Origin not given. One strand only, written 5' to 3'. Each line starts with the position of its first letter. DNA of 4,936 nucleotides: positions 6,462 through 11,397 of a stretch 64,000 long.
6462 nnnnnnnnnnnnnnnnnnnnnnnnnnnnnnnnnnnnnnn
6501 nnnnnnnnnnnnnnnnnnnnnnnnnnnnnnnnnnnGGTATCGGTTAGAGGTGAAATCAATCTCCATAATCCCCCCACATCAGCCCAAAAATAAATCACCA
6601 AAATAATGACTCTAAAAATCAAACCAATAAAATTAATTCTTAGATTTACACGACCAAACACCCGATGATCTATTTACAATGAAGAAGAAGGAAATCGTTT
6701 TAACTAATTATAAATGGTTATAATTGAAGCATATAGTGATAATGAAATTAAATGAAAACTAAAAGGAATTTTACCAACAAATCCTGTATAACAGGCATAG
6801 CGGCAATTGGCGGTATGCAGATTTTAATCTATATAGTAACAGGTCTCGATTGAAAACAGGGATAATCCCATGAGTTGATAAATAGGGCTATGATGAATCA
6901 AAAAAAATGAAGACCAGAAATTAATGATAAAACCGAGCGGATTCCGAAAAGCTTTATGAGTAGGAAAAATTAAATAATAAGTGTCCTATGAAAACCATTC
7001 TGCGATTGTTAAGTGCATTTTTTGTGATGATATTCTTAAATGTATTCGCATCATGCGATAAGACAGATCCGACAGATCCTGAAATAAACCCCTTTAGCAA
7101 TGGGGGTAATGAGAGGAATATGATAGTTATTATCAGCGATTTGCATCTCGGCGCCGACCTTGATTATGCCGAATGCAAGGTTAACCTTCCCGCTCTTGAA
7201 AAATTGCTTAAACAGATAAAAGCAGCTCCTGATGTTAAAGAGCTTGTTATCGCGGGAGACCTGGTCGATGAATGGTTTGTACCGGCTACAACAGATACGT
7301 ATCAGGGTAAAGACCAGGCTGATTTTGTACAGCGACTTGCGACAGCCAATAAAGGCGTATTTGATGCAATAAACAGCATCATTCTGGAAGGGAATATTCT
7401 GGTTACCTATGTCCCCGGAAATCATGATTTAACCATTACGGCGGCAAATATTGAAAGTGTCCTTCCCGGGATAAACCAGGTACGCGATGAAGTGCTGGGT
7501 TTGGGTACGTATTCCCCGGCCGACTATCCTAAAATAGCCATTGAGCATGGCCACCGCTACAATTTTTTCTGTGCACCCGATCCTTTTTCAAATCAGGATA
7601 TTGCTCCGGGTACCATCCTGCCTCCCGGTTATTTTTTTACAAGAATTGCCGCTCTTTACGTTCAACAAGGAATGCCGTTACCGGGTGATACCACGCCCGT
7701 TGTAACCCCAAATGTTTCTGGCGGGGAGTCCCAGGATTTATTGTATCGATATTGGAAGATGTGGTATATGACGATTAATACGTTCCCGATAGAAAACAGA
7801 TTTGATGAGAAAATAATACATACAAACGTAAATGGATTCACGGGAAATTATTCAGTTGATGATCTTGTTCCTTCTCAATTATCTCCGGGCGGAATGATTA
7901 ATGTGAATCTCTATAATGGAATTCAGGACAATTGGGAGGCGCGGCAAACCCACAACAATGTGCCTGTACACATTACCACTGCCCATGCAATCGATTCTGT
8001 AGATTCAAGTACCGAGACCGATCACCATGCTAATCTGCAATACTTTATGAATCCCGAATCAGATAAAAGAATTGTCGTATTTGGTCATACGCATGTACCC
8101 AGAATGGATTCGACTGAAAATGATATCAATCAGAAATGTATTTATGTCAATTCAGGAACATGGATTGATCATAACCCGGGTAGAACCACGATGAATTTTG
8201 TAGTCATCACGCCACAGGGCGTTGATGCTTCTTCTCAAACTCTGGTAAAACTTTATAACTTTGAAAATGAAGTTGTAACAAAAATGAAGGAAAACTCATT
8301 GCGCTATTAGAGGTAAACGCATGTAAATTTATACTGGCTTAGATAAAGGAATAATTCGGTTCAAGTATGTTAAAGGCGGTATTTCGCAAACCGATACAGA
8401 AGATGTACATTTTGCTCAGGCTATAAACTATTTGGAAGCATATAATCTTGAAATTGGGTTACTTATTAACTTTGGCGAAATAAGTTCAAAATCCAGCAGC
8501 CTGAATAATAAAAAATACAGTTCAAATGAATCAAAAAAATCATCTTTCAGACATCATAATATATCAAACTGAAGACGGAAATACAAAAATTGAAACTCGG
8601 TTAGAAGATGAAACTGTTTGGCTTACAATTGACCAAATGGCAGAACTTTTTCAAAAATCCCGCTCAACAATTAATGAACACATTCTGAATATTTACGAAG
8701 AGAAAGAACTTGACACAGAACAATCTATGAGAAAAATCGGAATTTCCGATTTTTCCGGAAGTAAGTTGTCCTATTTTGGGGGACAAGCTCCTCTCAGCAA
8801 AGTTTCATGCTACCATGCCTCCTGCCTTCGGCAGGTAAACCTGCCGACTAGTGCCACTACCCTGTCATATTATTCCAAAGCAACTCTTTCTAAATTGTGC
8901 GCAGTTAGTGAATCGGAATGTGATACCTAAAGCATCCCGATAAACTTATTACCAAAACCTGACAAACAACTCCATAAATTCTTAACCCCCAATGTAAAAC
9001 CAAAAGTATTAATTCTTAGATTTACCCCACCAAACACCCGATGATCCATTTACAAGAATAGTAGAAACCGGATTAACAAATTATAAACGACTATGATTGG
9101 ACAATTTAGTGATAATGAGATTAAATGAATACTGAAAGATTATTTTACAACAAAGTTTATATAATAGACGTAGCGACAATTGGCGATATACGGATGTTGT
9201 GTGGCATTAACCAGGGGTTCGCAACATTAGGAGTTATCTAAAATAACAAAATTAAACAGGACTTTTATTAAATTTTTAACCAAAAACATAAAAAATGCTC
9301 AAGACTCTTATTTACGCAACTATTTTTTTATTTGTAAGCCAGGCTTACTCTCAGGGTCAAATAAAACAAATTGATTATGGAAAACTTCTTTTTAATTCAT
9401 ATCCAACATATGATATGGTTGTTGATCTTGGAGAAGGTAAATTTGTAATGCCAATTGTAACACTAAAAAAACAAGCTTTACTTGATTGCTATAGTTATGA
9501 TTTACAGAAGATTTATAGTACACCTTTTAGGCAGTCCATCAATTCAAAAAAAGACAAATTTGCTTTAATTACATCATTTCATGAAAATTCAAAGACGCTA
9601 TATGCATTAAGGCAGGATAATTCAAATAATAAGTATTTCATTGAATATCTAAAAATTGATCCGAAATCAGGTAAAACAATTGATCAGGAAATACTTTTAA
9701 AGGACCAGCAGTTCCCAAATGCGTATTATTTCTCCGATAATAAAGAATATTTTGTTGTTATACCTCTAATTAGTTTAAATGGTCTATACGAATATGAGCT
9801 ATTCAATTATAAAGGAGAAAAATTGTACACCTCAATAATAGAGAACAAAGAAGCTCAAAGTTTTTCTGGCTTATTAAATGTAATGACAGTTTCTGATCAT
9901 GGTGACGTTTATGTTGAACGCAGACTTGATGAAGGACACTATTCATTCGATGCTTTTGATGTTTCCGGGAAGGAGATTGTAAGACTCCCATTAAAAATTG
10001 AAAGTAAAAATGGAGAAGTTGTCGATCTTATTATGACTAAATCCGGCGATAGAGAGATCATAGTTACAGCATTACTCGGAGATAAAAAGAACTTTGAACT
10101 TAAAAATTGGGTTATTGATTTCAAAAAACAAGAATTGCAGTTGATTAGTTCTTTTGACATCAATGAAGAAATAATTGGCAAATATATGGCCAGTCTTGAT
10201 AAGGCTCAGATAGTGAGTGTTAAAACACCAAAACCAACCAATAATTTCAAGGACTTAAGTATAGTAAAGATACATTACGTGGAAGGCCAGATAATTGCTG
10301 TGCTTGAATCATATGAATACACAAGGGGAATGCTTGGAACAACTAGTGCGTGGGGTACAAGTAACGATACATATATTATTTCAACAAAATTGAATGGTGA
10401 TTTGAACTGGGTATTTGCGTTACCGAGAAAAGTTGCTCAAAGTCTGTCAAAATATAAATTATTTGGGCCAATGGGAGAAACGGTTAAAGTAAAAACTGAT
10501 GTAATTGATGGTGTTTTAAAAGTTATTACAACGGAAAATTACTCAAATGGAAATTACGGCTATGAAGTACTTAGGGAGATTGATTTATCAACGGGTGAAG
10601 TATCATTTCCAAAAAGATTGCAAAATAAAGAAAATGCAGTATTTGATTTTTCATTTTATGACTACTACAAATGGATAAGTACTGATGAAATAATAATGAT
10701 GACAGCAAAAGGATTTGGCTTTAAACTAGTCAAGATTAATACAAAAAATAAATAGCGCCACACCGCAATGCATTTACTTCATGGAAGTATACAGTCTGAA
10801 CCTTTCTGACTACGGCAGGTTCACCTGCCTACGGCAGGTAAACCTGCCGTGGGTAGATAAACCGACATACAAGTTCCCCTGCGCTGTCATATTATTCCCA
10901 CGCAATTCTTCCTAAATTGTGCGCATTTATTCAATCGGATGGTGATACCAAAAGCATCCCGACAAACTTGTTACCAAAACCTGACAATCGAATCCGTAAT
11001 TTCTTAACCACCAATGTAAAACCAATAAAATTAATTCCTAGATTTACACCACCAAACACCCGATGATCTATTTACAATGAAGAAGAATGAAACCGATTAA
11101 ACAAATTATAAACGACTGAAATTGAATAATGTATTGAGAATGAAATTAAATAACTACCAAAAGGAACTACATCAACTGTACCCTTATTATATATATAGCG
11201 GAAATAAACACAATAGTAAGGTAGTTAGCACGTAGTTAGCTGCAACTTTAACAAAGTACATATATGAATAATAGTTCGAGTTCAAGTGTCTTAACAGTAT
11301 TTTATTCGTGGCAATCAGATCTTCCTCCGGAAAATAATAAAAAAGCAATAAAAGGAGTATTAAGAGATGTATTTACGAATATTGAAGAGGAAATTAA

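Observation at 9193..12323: Element conservation breaks at GAT|GTT, and the unit-specific bases after GTT are the reverse complement of the bases at that unit's stop codon (integron core/inverse-core logic)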

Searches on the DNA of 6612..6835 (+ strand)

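Call 25: build_rna_model(alignment_id=A2, structure=none)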
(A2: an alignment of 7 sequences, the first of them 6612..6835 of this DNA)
Model R1 built from alignment A2 (7 sequences, 244 columns); structure: none (sequence only).
model positions 224; base pairs 0; branch points 0; effective number of sequences 1.81; information 0.38 bits per position. No base pairs: searches with it score sequence only.

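Call 26: search_with_rna_model(model_id=R1, sources=[window, L002, L003, L004, L005, L006, L007, L008, L009, L010, L011, L012, L013, L014, L015, L016, L017, L018, L019, L020, L021, L022, L023, L024, L025, L026, L027, L028, L029], max_evalue=0.01, make_alignment=true)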
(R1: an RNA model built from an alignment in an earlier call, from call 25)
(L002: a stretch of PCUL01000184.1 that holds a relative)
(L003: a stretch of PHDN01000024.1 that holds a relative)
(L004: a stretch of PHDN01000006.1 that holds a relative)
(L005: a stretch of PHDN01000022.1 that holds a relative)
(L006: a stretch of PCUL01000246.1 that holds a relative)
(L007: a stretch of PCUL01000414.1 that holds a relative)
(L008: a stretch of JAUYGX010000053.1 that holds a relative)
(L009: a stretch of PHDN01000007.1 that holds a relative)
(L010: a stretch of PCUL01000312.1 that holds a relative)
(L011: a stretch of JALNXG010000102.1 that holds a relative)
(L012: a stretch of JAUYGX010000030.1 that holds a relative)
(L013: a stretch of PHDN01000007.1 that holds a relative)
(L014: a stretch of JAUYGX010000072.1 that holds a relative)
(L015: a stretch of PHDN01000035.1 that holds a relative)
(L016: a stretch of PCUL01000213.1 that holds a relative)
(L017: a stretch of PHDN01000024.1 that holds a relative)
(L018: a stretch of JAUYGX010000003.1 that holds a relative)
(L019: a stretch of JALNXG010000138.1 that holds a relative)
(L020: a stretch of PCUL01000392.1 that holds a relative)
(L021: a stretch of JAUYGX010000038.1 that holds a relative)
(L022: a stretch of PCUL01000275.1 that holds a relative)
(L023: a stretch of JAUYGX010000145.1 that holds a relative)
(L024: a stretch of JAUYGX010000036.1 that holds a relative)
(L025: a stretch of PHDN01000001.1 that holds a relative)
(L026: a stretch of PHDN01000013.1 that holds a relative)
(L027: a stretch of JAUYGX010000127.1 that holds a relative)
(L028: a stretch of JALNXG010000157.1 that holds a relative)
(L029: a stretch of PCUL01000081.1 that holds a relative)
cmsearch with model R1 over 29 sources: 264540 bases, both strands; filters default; matches with E-value up to 0.01: 44.
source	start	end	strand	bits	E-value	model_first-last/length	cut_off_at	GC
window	6613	6829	+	177.7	2.4e-53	2-218/224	-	0.29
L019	209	424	+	174.5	2.3e-52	2-220/224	-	0.31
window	48018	48235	+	173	6.7e-52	2-221/224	-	0.32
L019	1376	1594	+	172.7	8.4e-52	2-221/224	-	0.29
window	8989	9205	+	170.4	4.1e-51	2-221/224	-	0.32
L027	6468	6685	+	170.3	4.6e-51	2-221/224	-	0.32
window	11011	11228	+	158.3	2.2e-47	2-219/224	-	0.28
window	61270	61481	+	152.7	1.2e-45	2-218/224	-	0.33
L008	5462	5678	-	152.7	1.2e-45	2-218/224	-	0.31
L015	6256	6474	+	151.8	2.2e-45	2-221/224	-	0.35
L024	6078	6295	+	150.6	5.2e-45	2-220/224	-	0.32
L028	1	217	+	149.2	1.4e-44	4-219/224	-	0.35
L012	613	824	+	148.9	1.8e-44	3-214/224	-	0.28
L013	6065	6278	+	148.3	2.7e-44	2-216/224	-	0.31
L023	6324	6527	-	148.1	3e-44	10-214/224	-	0.33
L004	3214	3430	-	146.6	9.1e-44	2-219/224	-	0.31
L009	1779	1992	+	144.5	4.1e-43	2-218/224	-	0.29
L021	2897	3109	-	144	5.9e-43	2-217/224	-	0.37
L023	1659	1874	-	142.5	1.7e-42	2-218/224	-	0.31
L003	7005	7214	+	141.4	3.8e-42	2-216/224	-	0.32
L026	697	910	-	138.2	3.5e-41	2-217/224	-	0.32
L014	2505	2716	+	134.7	4.3e-40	6-218/224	-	0.29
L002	4601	4811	+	131.7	3.5e-39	2-217/224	-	0.34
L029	1786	1952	-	90.4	1.9e-26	2-173/224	-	0.26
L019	3877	4045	+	89.6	3.5e-26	2-173/224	-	0.28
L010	1638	1799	-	88.8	5.8e-26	2-169/224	-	0.26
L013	3980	4134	+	85.6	5.8e-25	2-156/224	-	0.28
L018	1429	1595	+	83.3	2.9e-24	2-170/224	-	0.31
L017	3818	3985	+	82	7.4e-24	2-165/224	-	0.29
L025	3364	3520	-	81.4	1.2e-23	2-156/224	-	0.27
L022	1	153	+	80.2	2.7e-23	10-165/224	-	0.33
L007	9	125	-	80.1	3e-23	2-119/224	-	0.31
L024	460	624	+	76.3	4.4e-22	5-176/224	-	0.25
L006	6195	6362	+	62.5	7.5e-18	3-177/224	-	0.27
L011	6699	6849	-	62.3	9e-18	6-153/224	-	0.28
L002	7811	7965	+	59.2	8.2e-17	2-161/224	-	0.33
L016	7593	7770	-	56.5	5.5e-16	3-182/224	-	0.28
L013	1408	1501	+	48.4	1.8e-13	5-96/224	-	0.28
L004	1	64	-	47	4.5e-13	2-65/224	-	0.33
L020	1232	1350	-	46.9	5e-13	2-140/224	-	0.34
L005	4546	4605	+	46.1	8.7e-13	4-63/224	-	0.37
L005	2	74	+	19.3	0.00016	146-218/224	-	0.34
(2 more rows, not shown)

Alignment A3: 44 matches aligned to the model, 258 columns, each read 5' to 3' on its own strand. The model has no base pairs, so no structure is stored with it.

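Call 88: search_with_rna_model(model_id=R1, source=L030, max_evalue=0.01)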
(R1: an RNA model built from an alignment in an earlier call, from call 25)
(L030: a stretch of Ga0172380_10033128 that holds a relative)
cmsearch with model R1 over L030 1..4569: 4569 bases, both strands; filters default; matches with E-value up to 0.01: 0.
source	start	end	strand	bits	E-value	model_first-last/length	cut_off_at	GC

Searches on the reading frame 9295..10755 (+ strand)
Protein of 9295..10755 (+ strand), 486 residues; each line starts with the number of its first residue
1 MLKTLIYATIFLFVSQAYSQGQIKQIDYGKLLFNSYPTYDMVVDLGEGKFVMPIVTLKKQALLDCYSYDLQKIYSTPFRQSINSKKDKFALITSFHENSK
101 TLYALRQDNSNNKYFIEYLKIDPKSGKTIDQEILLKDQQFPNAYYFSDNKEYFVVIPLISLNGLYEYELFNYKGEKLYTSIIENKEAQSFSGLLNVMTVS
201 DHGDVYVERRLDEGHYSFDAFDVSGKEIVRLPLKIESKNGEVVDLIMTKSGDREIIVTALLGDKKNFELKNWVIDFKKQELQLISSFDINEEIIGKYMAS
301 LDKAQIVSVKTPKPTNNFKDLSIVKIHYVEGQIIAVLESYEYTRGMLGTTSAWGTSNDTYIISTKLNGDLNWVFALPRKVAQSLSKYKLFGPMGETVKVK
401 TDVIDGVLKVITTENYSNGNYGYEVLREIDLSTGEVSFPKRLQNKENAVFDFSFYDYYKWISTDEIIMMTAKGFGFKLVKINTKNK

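Call 12: search_protein_families(library=pfam, proteins=[window:9295-10755:+], max_evalue=0.01)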
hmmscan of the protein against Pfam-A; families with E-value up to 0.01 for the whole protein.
window:9295-10755:+ (486 aa): 0 families

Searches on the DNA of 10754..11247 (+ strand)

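Call 94: search_dna_similar(query=window:10754-11247:+, collection=plasmids, mode=distant, max_rows=10)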
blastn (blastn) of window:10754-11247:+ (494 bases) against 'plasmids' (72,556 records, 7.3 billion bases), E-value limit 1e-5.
No match.
